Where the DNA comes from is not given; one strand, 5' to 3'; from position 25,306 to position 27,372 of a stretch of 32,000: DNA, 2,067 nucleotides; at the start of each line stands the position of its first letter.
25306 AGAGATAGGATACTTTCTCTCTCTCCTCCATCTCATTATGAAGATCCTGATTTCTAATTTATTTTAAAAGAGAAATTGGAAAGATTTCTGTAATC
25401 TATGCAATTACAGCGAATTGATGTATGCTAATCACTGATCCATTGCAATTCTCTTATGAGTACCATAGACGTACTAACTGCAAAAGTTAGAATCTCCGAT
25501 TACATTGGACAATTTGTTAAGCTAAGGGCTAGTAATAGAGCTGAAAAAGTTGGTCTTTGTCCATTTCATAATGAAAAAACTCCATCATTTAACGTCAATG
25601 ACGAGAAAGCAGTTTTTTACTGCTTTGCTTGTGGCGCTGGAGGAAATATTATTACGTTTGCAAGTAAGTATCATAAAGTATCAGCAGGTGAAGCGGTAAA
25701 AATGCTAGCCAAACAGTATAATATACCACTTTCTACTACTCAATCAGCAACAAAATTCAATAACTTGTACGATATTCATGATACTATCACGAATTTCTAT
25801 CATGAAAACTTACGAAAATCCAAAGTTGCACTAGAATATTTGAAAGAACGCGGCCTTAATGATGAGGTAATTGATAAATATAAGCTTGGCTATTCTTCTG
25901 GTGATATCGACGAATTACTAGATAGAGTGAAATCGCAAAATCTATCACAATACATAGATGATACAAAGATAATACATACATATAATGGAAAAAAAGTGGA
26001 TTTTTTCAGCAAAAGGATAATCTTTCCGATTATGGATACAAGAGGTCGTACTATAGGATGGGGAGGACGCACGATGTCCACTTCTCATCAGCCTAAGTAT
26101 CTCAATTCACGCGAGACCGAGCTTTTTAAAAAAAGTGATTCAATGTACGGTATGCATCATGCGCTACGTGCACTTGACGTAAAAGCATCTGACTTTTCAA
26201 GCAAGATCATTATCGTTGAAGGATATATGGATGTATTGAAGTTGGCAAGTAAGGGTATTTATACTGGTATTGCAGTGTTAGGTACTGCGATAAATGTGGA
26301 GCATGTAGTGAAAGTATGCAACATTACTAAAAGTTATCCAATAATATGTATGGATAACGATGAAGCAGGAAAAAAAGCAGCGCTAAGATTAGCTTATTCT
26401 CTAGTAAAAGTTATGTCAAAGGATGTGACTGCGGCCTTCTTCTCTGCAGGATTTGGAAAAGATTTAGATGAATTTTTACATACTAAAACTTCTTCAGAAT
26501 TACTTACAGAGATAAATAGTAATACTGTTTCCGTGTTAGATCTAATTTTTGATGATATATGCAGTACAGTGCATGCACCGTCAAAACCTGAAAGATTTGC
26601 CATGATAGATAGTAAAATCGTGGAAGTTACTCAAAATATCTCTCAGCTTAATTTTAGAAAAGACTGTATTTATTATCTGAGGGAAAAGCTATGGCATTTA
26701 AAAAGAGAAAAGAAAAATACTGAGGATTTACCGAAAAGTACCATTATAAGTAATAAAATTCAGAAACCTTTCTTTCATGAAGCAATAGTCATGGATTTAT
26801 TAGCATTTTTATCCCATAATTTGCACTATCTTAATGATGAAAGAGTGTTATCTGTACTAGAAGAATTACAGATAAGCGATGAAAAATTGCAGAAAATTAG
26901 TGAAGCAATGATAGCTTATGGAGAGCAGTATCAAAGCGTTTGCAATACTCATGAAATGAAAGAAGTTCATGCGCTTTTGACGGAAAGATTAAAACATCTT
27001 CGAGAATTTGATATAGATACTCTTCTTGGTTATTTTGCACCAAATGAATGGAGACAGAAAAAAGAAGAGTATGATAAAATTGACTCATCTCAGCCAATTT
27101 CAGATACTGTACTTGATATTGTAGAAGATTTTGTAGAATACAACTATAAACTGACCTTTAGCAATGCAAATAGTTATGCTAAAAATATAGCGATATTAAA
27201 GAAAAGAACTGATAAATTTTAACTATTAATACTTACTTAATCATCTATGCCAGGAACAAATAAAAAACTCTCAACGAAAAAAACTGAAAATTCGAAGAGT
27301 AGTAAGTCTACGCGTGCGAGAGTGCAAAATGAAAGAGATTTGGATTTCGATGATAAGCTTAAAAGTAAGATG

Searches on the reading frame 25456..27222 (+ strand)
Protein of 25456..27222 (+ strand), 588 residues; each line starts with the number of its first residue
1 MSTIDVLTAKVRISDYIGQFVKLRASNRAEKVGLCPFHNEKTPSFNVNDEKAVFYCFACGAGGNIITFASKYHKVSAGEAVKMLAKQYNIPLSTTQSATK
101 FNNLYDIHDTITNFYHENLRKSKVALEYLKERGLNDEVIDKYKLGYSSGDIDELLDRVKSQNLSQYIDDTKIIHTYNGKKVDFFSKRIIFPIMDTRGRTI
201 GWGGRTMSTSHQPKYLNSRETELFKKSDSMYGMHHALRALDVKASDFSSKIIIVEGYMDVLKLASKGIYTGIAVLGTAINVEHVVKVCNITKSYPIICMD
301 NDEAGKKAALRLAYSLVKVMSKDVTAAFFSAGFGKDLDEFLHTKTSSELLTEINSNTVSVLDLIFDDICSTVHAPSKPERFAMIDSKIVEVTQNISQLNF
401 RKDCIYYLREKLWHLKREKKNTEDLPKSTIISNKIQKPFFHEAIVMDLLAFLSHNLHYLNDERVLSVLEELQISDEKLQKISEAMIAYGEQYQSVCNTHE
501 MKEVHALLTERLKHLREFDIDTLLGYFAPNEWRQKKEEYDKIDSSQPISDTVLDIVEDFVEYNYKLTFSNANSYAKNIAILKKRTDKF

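Call 35: search_protein_families(library=pfam, proteins=[window:25456-27222:+], max_evalue=0.001)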
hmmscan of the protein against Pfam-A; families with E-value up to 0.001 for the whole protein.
window:25456-27222:+ (588 aa): 6 families
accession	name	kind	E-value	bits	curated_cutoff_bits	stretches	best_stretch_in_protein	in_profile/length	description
PF08275.17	DNAG_N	-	2e-35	122.1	26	1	114-236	1-127/128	DNA primase catalytic core, N-terminal domain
PF01807.25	Zn_ribbon_DnaG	-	6.3e-28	96.9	24.9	1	3-95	5-96/98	CHC2 zinc finger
PF13662.12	Toprim_4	-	3.6e-16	59.6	25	1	249-316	1-74/85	Toprim domain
PF13155.12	Toprim_2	-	1.6e-12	48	22.1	1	252-341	1-88/88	Toprim-like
PF01751.28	Toprim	-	5.7e-10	39.7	23.1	1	250-316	1-80/96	Toprim domain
PF13362.12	Toprim_3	-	0.00035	21.4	27.2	1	251-341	2-89/95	Toprim domain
